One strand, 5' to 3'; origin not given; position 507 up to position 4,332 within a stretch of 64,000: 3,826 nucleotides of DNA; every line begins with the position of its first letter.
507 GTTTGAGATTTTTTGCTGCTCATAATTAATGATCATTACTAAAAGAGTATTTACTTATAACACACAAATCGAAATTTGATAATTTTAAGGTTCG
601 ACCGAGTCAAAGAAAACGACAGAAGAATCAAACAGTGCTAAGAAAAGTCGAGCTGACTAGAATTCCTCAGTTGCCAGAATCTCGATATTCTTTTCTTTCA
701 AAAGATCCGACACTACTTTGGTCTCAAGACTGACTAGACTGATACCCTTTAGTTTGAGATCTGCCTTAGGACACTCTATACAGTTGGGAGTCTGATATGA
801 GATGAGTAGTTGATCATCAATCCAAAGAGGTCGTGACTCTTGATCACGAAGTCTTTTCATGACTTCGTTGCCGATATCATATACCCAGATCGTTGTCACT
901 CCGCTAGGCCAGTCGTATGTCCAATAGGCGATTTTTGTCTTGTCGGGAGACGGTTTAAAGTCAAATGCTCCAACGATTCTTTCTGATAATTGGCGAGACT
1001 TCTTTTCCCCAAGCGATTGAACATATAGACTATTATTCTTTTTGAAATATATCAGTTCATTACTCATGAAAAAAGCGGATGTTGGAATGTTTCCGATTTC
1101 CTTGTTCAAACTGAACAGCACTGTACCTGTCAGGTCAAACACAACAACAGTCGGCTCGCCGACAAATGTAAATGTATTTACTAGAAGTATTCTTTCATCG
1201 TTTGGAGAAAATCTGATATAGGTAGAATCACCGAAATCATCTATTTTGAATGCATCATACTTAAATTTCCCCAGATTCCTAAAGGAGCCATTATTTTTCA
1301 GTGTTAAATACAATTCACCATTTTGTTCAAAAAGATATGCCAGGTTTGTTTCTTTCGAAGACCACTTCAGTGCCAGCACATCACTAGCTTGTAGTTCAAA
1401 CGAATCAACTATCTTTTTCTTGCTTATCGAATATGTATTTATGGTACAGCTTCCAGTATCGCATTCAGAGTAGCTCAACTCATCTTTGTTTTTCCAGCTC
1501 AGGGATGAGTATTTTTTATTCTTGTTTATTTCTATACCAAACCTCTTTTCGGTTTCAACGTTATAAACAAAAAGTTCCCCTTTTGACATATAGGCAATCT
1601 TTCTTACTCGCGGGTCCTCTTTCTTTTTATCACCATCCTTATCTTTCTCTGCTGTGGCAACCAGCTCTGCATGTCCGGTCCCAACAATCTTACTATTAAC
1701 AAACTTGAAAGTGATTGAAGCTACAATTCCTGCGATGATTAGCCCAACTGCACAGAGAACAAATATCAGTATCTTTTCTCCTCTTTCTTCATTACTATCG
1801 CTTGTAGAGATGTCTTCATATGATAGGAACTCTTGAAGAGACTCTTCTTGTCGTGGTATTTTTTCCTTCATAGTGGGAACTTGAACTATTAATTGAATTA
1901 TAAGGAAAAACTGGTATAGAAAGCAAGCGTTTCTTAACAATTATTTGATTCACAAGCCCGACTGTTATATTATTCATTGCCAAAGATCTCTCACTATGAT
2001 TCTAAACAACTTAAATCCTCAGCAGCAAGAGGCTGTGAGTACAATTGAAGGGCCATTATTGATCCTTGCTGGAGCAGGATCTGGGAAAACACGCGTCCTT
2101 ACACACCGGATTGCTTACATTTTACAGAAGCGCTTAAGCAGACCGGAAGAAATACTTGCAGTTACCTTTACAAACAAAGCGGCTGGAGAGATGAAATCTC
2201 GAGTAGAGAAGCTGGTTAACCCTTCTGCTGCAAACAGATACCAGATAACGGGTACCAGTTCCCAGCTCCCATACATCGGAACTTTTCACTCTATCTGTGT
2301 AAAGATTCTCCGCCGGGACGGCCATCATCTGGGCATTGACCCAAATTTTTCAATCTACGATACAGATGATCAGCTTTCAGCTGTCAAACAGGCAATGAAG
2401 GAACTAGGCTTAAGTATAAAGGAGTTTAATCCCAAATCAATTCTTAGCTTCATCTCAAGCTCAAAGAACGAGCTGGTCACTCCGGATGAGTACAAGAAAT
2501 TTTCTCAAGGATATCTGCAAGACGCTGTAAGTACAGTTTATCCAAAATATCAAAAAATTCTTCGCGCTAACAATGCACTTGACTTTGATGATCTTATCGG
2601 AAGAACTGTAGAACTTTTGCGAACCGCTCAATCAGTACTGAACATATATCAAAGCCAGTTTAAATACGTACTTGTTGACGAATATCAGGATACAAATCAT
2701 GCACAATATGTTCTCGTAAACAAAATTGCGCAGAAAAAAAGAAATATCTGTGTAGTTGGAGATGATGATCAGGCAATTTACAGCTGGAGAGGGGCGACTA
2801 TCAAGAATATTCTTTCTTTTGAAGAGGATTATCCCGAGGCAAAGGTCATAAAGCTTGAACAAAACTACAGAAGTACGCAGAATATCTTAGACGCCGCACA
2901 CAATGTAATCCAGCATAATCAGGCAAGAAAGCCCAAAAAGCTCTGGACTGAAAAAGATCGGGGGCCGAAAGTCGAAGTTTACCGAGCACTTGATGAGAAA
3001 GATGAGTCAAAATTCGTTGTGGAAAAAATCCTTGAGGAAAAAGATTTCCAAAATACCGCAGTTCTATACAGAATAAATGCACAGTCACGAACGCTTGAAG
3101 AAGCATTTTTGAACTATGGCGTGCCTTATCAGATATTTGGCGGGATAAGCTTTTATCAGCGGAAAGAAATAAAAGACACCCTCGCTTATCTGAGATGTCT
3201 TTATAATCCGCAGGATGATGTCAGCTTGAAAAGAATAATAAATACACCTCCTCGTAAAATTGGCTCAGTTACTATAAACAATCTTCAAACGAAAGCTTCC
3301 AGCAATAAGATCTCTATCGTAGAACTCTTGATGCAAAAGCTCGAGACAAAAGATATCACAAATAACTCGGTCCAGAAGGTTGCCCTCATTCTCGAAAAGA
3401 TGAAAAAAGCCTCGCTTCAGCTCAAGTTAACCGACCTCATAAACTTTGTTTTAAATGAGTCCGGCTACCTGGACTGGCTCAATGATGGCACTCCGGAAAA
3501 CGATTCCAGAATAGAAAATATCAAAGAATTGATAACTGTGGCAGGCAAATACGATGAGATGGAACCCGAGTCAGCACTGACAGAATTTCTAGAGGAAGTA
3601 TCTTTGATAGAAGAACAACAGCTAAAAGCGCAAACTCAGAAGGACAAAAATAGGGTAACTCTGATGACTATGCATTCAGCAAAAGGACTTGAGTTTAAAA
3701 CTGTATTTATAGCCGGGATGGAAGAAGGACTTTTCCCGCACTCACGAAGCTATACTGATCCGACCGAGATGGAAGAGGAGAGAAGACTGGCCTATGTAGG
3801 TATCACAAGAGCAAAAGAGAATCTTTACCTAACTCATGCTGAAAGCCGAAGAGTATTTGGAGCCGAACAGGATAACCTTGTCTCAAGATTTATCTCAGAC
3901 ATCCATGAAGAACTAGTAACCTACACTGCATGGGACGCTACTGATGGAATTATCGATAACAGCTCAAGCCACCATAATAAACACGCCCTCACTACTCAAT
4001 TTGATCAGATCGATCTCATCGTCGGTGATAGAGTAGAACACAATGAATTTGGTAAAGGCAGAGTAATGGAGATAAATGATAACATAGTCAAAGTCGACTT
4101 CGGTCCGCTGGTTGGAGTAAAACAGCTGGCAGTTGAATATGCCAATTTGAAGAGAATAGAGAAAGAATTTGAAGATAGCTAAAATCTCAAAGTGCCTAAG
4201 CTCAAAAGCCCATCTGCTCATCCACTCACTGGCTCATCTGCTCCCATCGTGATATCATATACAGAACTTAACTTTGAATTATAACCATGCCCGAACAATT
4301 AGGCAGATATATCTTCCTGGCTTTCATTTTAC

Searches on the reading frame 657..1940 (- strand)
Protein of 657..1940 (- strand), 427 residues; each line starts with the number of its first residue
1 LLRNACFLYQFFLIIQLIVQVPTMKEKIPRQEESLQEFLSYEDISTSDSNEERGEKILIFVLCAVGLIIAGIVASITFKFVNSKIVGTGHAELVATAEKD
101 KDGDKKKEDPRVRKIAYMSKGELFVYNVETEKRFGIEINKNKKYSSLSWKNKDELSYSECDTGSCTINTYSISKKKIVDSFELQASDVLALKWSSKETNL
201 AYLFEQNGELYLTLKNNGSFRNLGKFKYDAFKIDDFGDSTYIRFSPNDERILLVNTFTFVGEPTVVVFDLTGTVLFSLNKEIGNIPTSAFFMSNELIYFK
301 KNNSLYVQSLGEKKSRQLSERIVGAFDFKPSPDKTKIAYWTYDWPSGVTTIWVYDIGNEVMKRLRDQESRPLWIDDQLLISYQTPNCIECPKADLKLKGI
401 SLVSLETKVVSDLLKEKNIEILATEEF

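Call 60: search_protein_families(library=pfam, proteins=[window:657-1940:-], max_evalue=0.001)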
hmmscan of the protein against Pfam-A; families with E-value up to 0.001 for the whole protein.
window:657-1940:- (427 aa): 2 families
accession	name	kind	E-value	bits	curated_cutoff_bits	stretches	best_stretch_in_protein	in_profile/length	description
PF12894.13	ANAPC4_WD40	-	5.4e-05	23.8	22.9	1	118-195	14-90/91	Anaphase-promoting complex subunit 4 WD40 domain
PF24807.1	WD40_CDC20-Fz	-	7.8e-05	22.6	200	1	119-201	71-151/292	CDC20/Fizzy WD40 domain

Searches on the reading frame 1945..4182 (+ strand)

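Call 60: search_protein_families(library=pfam, proteins=[window:1945-4182:+], max_evalue=0.001)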
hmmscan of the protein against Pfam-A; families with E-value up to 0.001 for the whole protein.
window:1945-4182:+ (745 aa): 7 families
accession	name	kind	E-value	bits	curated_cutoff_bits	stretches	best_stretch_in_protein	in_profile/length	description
PF00580.27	UvrD-helicase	-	9.5e-95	317.8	23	1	23-297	1-271/271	UvrD/REP helicase N-terminal domain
PF13361.12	UvrD_C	-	3.4e-78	264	25.6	1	302-633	1-349/350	UvrD-like helicase C-terminal domain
PF13245.12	AAA_19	-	3.7e-22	79.4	25.1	1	27-280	1-132/134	AAA domain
PF13538.12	UvrD_C_2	-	2.1e-10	40.7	27.4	1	571-629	2-51/52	UvrD-like helicase C-terminal domain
PF01443.25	Viral_helicase1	-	2e-08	34.7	21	0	556-629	160-226/228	Viral superfamily 1 RNA helicase core domain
PF13604.12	AAA_30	-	3.3e-08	33.9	27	0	234-328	85-174/191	AAA domain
PF21196.3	PcrA_UvrD_tudor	-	3.5e-05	24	23.9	1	693-733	1-44/48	PcrA/UvrD tudor domain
